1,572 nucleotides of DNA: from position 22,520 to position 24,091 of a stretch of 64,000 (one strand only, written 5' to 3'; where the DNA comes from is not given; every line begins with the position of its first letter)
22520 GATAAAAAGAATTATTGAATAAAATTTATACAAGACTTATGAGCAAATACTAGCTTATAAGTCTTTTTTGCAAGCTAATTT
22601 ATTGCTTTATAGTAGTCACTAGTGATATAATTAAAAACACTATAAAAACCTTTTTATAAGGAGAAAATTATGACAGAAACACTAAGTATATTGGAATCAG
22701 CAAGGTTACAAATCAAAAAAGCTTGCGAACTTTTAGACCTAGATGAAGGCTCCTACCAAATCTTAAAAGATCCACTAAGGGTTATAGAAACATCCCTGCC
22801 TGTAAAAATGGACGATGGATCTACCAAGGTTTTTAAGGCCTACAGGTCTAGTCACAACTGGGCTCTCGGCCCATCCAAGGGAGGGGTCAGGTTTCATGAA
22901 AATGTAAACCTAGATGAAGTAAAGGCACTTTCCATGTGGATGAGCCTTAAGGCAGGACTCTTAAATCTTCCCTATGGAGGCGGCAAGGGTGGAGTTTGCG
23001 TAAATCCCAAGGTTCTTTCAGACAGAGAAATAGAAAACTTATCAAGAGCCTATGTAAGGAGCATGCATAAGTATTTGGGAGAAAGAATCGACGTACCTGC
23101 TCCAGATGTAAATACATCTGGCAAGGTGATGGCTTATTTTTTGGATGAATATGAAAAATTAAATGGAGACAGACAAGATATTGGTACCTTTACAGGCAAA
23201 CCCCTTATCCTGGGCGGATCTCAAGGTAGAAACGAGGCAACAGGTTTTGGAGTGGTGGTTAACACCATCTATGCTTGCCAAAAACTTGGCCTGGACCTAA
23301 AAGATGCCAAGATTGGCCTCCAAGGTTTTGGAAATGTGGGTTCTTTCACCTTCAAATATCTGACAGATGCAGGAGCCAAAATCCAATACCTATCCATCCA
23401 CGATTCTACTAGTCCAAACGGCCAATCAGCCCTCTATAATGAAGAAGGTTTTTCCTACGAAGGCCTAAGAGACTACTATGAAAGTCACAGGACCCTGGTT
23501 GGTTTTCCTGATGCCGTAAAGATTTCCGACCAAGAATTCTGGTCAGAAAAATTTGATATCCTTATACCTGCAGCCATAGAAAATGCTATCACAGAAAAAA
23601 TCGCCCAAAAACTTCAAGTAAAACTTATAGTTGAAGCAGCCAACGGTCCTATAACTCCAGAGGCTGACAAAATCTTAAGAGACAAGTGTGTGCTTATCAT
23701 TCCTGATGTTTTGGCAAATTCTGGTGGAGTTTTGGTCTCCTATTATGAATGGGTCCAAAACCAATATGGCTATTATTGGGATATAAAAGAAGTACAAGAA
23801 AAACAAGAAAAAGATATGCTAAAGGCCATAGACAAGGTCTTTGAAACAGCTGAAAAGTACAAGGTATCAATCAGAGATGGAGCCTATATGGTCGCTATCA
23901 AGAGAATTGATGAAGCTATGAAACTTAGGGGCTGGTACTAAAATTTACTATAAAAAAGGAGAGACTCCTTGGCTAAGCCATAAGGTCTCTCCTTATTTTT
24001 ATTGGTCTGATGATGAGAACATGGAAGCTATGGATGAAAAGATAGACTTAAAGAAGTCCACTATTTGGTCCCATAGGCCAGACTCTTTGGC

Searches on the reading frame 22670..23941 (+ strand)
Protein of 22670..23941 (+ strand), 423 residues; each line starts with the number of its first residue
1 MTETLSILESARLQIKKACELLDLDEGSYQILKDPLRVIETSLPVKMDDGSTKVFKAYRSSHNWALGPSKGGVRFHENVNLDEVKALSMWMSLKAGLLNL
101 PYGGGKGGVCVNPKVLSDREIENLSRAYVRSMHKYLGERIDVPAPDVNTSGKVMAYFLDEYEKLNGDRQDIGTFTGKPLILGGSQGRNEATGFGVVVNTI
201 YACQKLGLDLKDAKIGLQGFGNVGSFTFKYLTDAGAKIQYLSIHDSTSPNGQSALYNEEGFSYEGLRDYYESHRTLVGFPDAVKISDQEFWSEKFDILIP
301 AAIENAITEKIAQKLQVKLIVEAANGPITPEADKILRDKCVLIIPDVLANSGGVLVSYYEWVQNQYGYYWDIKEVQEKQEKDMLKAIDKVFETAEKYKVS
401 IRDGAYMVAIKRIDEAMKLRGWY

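Call 32: find_encoding_contigs(protein=window:22670-23941:+, flank=10000, max_places=1)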
Protein window:22670-23941:+ (423 aa): 23 contigs read that carry it; 1 place shown.
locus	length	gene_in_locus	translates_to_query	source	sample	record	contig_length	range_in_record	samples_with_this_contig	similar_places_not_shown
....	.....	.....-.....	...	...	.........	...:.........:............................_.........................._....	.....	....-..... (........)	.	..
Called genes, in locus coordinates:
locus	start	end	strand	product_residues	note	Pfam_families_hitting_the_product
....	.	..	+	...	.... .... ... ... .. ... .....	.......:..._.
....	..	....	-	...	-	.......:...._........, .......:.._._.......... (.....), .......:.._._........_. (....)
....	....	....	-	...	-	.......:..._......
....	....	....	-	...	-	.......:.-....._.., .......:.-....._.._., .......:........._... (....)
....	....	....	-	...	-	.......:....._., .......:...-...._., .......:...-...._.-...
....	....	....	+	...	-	-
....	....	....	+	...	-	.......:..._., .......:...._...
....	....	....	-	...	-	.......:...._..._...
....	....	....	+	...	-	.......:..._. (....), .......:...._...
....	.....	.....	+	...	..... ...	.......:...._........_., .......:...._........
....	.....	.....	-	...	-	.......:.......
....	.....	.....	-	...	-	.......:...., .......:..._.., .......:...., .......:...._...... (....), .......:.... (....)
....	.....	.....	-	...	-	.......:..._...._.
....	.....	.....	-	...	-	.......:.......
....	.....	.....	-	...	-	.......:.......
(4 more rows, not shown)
